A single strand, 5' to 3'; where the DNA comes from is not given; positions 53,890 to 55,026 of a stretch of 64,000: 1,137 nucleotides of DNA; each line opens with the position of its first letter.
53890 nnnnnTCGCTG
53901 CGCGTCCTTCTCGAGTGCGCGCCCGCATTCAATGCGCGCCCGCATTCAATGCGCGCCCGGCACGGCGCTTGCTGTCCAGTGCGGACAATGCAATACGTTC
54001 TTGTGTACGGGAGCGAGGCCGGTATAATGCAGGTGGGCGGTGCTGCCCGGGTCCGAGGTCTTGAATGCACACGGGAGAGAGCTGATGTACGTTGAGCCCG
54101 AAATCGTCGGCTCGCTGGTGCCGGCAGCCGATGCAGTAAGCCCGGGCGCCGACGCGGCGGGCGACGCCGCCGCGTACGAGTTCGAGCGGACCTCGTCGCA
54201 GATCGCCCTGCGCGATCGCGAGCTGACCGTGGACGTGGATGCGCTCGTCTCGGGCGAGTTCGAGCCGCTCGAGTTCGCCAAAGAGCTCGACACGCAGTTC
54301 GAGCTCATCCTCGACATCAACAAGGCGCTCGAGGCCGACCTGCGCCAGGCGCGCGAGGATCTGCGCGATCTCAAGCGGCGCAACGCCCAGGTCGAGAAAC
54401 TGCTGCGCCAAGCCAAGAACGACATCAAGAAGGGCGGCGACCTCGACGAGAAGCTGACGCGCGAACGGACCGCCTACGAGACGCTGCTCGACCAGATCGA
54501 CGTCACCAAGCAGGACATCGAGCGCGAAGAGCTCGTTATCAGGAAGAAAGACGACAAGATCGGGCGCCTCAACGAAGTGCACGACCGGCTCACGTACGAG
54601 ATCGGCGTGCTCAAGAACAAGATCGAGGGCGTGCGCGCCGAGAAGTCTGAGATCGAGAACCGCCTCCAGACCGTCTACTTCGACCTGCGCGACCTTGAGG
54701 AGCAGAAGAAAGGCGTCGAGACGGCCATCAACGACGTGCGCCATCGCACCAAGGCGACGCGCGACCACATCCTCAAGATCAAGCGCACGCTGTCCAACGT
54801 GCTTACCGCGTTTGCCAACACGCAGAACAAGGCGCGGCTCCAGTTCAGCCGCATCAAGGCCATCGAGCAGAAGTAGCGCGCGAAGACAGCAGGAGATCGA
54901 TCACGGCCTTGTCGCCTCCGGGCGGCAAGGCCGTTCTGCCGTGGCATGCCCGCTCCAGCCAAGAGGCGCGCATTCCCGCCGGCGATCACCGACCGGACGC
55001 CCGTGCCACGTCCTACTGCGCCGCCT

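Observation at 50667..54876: Module of two tandem stand-alone CheY receivers, then a coiled-coil protein, a HEAT-repeat protein and a paralogous coiled-coil protein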

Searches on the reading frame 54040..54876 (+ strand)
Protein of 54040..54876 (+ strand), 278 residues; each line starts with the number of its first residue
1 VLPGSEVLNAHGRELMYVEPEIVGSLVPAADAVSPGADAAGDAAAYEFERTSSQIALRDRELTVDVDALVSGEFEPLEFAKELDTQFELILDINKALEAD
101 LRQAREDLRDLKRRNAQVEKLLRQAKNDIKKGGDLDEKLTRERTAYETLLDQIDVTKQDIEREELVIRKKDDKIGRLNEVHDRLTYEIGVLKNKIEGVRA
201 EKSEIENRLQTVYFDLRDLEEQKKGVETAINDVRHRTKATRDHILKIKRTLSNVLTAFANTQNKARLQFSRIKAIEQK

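Call 3: search_protein_families(library=pfam, proteins=[window:54040-54876:+], max_evalue=0.1)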
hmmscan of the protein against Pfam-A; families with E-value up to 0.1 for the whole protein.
window:54040-54876:+ (278 aa): 16 families
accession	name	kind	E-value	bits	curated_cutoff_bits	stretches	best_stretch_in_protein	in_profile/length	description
PF13851.11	GAS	-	0.0073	16.1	32.3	1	87-226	49-186/200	Growth-arrest specific micro-tubule binding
PF06785.16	UPF0242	-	0.0087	16.6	33.5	1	83-188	88-187/194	Uncharacterised protein family (UPF0242) N-terminus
PF11559.13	ADIP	-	0.0092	16.5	34.3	1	177-273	57-146/151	Afadin- and alpha -actinin-Binding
PF25526.1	LIP-1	-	0.011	15.5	34.1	0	95-144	13-62/250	Liprin-alpha-like coiled coil domain 2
PF08702.15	Fib_alpha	-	0.013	16.2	29.9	2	177-278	26-124/143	Fibrinogen alpha/beta chain family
PF07889.17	DUF1664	-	0.013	16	34.6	1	191-254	50-113/124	Protein of unknown function (DUF1664)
PF17675.6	APG6_N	-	0.018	15.9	45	1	137-235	19-109/132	Apg6 coiled-coil region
PF00261.25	Tropomyosin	-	0.02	14.7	38.6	1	191-277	4-90/242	Tropomyosin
PF25450.1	Rab11-FIP3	-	0.023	15.4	31.9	1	164-235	53-124/125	Rab11-FIP3-like domain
PF05565.16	Sipho_Gp157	-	0.025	15.1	28.6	1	177-266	12-100/162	Siphovirus Gp157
PF08912.16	Rho_Binding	-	0.029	15.6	23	0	191-247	1-55/69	Rho Binding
PF16421.10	E2F_CC-MB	-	0.035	14.7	33.9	0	105-162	2-48/96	E2F transcription factor CC-MB domain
PF12329.13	TMF_DNA_bd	-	0.043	14.3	35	0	93-130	34-71/74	TATA element modulatory factor 1 DNA binding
PF15905.10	HMMR_N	-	0.065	13.1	30.1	1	81-246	167-326/330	Hyaluronan mediated motility receptor N-terminal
PF05377.16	FlaC_arch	-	0.068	14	27.8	0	186-217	7-38/55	Flagella accessory protein C (FlaC)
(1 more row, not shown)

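Call 9: search_protein_families(library=ncbifam, proteins=[window:54085-54876:+], max_evalue=0.1)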
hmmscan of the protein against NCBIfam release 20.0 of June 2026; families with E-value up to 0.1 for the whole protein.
window:54085-54876:+ (263 aa): 12 families
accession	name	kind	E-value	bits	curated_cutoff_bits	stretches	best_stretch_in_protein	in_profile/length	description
TIGR02168.1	SMC_prok_B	equivalog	4.2e-08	31.4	567.35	1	79-251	709-948/1181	chromosome segregation protein SMC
NF045487.1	ASRP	equivalog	3.1e-06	26.1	300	1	70-229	317-476/593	archaea-specific SMC-related protein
TIGR02169.1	SMC_prok_A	equivalog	6.5e-06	24.1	729.4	1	81-261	306-483/1165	chromosome segregation protein SMC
TIGR04523.1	Mplasa_alph_rch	subfamily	7.6e-05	20.8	270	1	67-238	163-332/745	helix-rich protein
NF003034.1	PRK03918.1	equivalog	0.0023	16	700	1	75-249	191-360/878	DNA double-strand break repair ATPase Rad50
NF041034.1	Rad50_Sulf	equivalog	0.0025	15.7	1000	1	81-233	483-638/872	DNA double-strand break repair ATPase Rad50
NF041120.1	RqcH_arch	equivalog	0.0043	15.9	400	1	63-232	257-429/645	ribosome rescue protein RqcH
TIGR03326.1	rubisco_III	equivalog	0.015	14.1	497.45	1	127-197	163-233/426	type III ribulose-bisphosphate carboxylase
TIGR04211.1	SH3_and_anchor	equivalog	0.047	13.3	65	1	107-197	75-165/198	TIGR04211 family SH3 domain-containing protein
NF002572.0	PRK02224.1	equivalog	0.048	11.9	1087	1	73-219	582-728/888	DNA double-strand break repair ATPase Rad50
NF033898.1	QWxxN_dom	domain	0.066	13.5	55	1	75-149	37-106/127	QWxxN domain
NF047515.1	SpiroCoCo_C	equivalog_domain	0.095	11.8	125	0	72-218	30-213/313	SpiroCoCo family coiled-coil protein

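Call 10: find_encoding_contigs(protein=window:54085-54876:+, flank=10000, max_places=6)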
Protein window:54085-54876:+ (263 aa): 1 contig read that carries it; 1 place shown.
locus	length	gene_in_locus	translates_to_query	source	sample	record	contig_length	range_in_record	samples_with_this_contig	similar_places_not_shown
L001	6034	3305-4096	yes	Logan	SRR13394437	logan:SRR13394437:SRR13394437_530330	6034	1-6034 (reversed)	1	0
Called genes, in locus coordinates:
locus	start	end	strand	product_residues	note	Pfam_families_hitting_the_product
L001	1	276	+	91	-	?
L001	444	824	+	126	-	PF00072:Response_reg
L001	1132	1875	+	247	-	-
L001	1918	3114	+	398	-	PF13646:HEAT_2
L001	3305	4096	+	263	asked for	-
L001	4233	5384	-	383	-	-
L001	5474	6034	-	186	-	?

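Call 11: find_homologous_proteins(query=window:54085-54876:+, max_evalue=0.001)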
Query window:54085-54876:+ (263 aa): 20 proteins with E <= 0.001 among 8000 candidates.
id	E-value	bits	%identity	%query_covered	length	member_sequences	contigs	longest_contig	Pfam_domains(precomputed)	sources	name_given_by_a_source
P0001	4.7e-136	470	87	100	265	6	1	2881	-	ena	-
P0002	2.1e-118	412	81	100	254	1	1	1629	-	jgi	jgi:chromosome segregation ATPase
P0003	7.6e-107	374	74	100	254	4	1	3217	-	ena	-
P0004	2.1e-103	363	73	100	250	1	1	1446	PF00261.26,PF06785.17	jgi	jgi:chromosome segregation ATPase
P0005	1.2e-102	361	71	100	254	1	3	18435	PF06785.17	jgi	jgi:chromosome segregation ATPase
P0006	1.4e-102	360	73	99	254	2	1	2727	-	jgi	-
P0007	1.4e-101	357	73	100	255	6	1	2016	-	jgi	-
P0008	2.3e-101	356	69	100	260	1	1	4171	-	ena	-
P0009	5.7e-101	355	72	100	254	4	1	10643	-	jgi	jgi:chromosome segregation ATPase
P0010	1.6e-100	354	78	86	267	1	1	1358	-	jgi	jgi:chromosome segregation ATPase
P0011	3.4e-100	353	78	86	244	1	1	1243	-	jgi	-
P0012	1.6e-97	344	75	86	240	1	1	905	-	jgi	jgi:chromosome segregation ATPase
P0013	1.6e-96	341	69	94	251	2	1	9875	-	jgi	jgi:chromosome segregation ATPase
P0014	1.8e-93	331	70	86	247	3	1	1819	-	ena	-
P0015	1.1e-92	328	72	86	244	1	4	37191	-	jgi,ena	-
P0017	1.6e-85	304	60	100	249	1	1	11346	-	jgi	-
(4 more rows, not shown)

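Call 12: find_encoding_contigs(protein=P0015, flank=10000, max_places=3)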
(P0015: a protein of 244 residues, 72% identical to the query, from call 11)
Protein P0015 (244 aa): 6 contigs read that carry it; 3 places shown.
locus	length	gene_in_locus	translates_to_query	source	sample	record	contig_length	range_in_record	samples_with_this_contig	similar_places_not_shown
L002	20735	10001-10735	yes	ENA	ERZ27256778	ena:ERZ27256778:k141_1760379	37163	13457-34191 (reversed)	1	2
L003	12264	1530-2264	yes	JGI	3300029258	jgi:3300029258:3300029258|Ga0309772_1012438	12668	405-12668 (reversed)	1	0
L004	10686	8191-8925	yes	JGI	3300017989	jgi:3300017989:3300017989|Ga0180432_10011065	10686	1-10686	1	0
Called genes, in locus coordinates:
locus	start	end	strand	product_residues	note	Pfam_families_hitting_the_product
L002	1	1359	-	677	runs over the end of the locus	PF01496:V_ATPase_I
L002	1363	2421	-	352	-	PF01992:vATP-synt_AC39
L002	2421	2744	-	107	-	-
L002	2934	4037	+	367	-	PF01924:HypD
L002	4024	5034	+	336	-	PF00586:AIRS, PF02769:AIRS_C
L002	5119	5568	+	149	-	PF01475:FUR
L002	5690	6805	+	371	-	PF00072:Response_reg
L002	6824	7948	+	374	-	PF00072:Response_reg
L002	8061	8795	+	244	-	-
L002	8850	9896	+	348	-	PF13646:HEAT_2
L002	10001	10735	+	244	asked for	-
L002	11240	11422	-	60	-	-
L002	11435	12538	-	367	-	-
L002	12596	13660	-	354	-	PF03255:ACCA, PF01039:Carboxyl_trans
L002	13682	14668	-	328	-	PF01476:LysM, PF03734:YkuD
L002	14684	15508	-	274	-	PF00069:Pkinase, PF07714:PK_Tyr_Ser-Thr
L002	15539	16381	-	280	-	PF01066:CDP-OH_P_transf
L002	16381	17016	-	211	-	PF02666:PS_Dcarbxylase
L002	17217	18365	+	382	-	PF13439:Glyco_transf_4, PF13579:Glyco_trans_4_4, PF20706:GT4-conflict, PF00534:Glycos_transf_1, PF13692:Glyco_trans_1_4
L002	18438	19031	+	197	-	PF07638:Sigma70_ECF (weak), PF04542:Sigma70_r2, PF08281:Sigma70_r4_2, PF04545:Sigma70_r4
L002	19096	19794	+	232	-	-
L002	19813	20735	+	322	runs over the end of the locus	-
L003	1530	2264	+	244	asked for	-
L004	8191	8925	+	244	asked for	-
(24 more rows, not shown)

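Call 13: find_encoding_contigs(protein=P0017, flank=10000, max_places=2)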
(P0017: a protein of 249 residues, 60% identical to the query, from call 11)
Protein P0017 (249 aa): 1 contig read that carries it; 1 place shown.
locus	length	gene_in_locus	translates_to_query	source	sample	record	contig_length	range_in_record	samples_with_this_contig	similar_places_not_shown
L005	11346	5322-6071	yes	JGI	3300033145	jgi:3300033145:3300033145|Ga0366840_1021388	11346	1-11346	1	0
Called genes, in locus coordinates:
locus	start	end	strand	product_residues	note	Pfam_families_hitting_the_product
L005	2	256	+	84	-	?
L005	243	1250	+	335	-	PF00586:AIRS, PF02769:AIRS_C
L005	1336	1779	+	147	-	PF01475:FUR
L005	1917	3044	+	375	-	PF00072:Response_reg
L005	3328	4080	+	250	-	-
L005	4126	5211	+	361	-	PF13646:HEAT_2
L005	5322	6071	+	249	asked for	-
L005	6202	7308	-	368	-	PF07721:TPR_4 (faint), PF12895:ANAPC3 (faint), PF13176:TPR_7 (faint), PF13429:TPR_15 (faint), PF13432:TPR_16, PF13432:TPR_16, PF13424:TPR_12 (weak), PF13414:TPR_11, +12 more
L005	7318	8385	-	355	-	PF03255:ACCA, PF01039:Carboxyl_trans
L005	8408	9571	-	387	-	PF01476:LysM, PF03734:YkuD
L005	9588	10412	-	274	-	PF00069:Pkinase, PF07714:PK_Tyr_Ser-Thr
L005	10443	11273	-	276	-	PF01066:CDP-OH_P_transf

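Call 14: find_encoding_contigs(protein=P0005, flank=10000, max_places=2)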
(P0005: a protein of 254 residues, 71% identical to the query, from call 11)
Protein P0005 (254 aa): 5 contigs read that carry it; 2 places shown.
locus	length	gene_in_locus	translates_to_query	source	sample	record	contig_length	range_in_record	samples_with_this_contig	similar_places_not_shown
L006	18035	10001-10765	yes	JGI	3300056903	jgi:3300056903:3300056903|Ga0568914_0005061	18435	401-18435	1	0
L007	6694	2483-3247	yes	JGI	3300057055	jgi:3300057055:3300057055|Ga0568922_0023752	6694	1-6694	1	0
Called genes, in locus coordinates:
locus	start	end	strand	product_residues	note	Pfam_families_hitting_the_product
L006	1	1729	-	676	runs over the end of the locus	PF01496:V_ATPase_I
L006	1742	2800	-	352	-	PF01992:vATP-synt_AC39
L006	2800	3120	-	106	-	-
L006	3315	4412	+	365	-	PF01924:HypD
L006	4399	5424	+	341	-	PF00586:AIRS, PF02769:AIRS_C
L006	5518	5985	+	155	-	PF01475:FUR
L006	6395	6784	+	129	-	PF00072:Response_reg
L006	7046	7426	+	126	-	PF00072:Response_reg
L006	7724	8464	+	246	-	-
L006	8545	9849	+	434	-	PF13646:HEAT_2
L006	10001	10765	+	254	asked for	PF06785:UPF0242 (faint)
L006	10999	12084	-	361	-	-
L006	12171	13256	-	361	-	PF03255:ACCA, PF01039:Carboxyl_trans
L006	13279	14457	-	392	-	PF01476:LysM, PF03734:YkuD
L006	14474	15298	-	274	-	PF00069:Pkinase, PF07714:PK_Tyr_Ser-Thr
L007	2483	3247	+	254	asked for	PF06785:UPF0242 (faint)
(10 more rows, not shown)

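Call 15: search_protein_families(library=pfam, proteins=[L002:5690-6805:+, L002:6824-7948:+, L005:1917-3044:+, L002:8061-8795:+, L002:8850-9896:+, L002:11435-12538:-], max_evalue=0.01)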
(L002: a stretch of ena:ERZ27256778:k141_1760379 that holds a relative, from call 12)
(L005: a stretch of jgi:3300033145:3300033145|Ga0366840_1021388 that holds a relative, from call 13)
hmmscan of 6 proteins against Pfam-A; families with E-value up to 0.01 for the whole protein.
L002:5690-6805:+ (371 aa): 1 family
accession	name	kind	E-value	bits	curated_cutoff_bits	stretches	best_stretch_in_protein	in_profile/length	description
PF00072.30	Response_reg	-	1.1e-35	122.6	30.2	2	4-112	1-107/111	Response regulator receiver domain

L002:6824-7948:+ (374 aa): 1 family
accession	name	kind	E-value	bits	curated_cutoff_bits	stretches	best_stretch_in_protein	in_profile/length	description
PF00072.30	Response_reg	-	3.1e-34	117.9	30.2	2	4-117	1-111/111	Response regulator receiver domain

L005:1917-3044:+ (375 aa): 1 family
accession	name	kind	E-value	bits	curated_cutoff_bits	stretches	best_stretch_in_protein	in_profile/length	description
PF00072.30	Response_reg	-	1.7e-33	115.5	30.2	2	4-110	1-105/111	Response regulator receiver domain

L002:8061-8795:+ (244 aa): 2 families
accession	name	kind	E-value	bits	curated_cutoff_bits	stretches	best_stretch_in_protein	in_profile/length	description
PF06156.18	YabA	-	0.0052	17.8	30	0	153-228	2-77/103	Initiation control protein YabA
PF16515.11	HIP1_clath_bdg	-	0.0059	17.4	28.8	1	76-156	20-98/99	Clathrin-binding domain of Huntingtin-interacting protein 1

L002:8850-9896:+ (348 aa): 4 families
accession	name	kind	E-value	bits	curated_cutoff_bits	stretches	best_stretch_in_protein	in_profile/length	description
PF13646.12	HEAT_2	-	2.6e-12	47.3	27.7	1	267-342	10-86/88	HEAT repeats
PF02985.28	HEAT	-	0.0001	22.7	23.5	0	292-313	4-25/31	HEAT repeat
PF13513.12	HEAT_EZ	-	0.003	18.5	27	0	274-310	4-50/55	HEAT-like repeat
PF03130.22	HEAT_PBS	-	0.0093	16.9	20.9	0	304-330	1-27/27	PBS lyase HEAT-like repeat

L002:11435-12538:- (367 aa): 35 families (the best 25 are shown)
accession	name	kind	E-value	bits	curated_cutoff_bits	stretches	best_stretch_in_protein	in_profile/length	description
PF00515.34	TPR_1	-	2e-44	148.1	27.8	5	293-322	1-30/34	Tetratricopeptide repeat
PF07719.23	TPR_2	-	1.4e-42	140.7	27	4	293-322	1-30/34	Tetratricopeptide repeat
PF13181.12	TPR_8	-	1.4e-36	121.9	25.7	2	294-323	2-31/34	Tetratricopeptide repeat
PF13432.12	TPR_16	-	3.4e-34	117.3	32.7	6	59-117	1-59/65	Tetratricopeptide repeat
PF13431.12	TPR_17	-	9.7e-34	113.2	24.4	2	111-144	1-34/34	Tetratricopeptide repeat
PF13428.12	TPR_14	-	1.3e-29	100.1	23.5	2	260-300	2-42/44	Tetratricopeptide repeat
PF14559.12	TPR_19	-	3e-28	98.4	25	5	201-261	1-61/68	Tetratricopeptide repeat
PF13414.12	TPR_11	-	1.5e-27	95.5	26.8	3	300-341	1-42/42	TPR repeat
PF13424.12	TPR_12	-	1.1e-23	83.6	30.1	3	295-352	5-70/77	Tetratricopeptide repeat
PF13371.12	TPR_9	-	5.6e-17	62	35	3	236-295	6-65/73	Tetratricopeptide repeat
PF12895.13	ANAPC3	-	6.6e-13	49.2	27.2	1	238-318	2-81/82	Anaphase-promoting complex, cyclosome, subunit 3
PF13374.12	TPR_10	-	3e-12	46.5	27.5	0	299-324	8-33/42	Tetratricopeptide repeat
PF13176.12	TPR_7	-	2.7e-11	43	27.9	0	196-219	4-27/36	Tetratricopeptide repeat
PF23914.1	TPR_CcmH_CycH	-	7.2e-11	42.6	42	0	77-176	38-140/158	Cytochrome c-type biogenesis protein H TPR domain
PF13174.12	TPR_6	-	7.5e-11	42.4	26.3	0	198-222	7-31/33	Tetratricopeptide repeat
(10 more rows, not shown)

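Call 20: find_related_loci(query=A1, collection=genome_contigs, flank=10000)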
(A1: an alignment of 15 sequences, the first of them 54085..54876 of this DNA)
Query A1 (263 aa) in genome_contigs; peptide patterns used: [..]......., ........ (x = any residue, [..] = any of these).
61 stretches matched a pattern; 4 encode a relative of the query (tblastn E <= 1e-3); 4 distinct loci.
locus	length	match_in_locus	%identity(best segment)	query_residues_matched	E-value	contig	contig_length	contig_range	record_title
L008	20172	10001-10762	74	1-262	2e-120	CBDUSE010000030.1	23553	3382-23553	MAG TPA_asm: uncultured bacterium isolate SRR22302358_metabat2_11 genome assembly, contig: ERZ25746585.558, whole genome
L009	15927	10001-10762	74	1-262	1e-118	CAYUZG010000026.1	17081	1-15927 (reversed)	MAG TPA_asm: uncultured Verrucomicrobiota bacterium isolate binchicken_co34_440 genome assembly, contig: NODE_5433_lengt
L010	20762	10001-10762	73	1-262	5e-116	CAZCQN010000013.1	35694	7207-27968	MAG TPA_asm: uncultured Verrucomicrobiota bacterium isolate SRP214966_co5_75 genome assembly, contig: NODE_704_length_35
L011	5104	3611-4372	65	1-262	1e-106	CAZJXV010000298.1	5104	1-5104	MAG TPA_asm: uncultured Verrucomicrobiota bacterium isolate binchicken_co334_105 genome assembly, contig: NODE_33343_len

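Call 61: search_protein_families(library=padloc, proteins=[window:54085-54876:+], max_evalue=0.01)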
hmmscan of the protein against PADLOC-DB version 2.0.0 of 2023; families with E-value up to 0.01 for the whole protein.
window:54085-54876:+ (263 aa): 13 families
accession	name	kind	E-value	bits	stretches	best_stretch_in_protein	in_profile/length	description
PDLC00580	JetC3|JetC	-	1.7e-05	21.3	1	88-248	250-410/1068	DUF3584 domain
PDLC00550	JetC2|JetC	-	3e-05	19.9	1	56-257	769-973/1355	DUF3584 domain; MukB-like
PDLC03859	LmuB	-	0.0001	19.6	1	62-249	345-487/611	-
PDLC00514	JetC1|JetC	-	0.00019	17.4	1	151-258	299-406/1117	DUF3584 domain; MukB-like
PDLC00517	JetC1|JetC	-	0.00021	17.7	1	69-229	321-482/1119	DUF3584 domain; MukB-like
PDLC03863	LmuB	-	0.00035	17.4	1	125-262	174-307/610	-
PDLC02722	PbeC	-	0.00051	16.8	1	82-253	355-521/643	PbeC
PDLC03868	LmuB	-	0.0018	14.7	1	80-246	262-426/1035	-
PDLC00582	JetC3|JetC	-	0.0021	13.9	1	71-244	785-953/1472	DUF3584 domain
PDLC00512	JetC1|JetC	-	0.0034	13.5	1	123-250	631-754/1123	DUF3584 domain; MukB-like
PDLC00519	JetC1|JetC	-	0.0044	13.3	1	84-250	637-803/1097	DUF3584 domain; MukB-like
PDLC03861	LmuB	-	0.0049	12.8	1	84-242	737-886/1213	-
PDLC02668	DndD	-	0.009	13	0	164-256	184-276/659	DndD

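Call 75: search_solved_structures(query=A7, max_evalue=10)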
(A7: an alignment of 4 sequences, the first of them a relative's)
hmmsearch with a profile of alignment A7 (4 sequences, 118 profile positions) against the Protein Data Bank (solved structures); distinct sequences matched with E-value up to 10: 2.
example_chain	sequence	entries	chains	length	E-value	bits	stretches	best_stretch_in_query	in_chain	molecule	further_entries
9von_A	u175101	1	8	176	0.17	15.5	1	5-37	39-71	Ferritin heavy chain, N-terminally processed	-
21ho_A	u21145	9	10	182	0.95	13.1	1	5-37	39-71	Ferritin heavy chain, N-terminally processed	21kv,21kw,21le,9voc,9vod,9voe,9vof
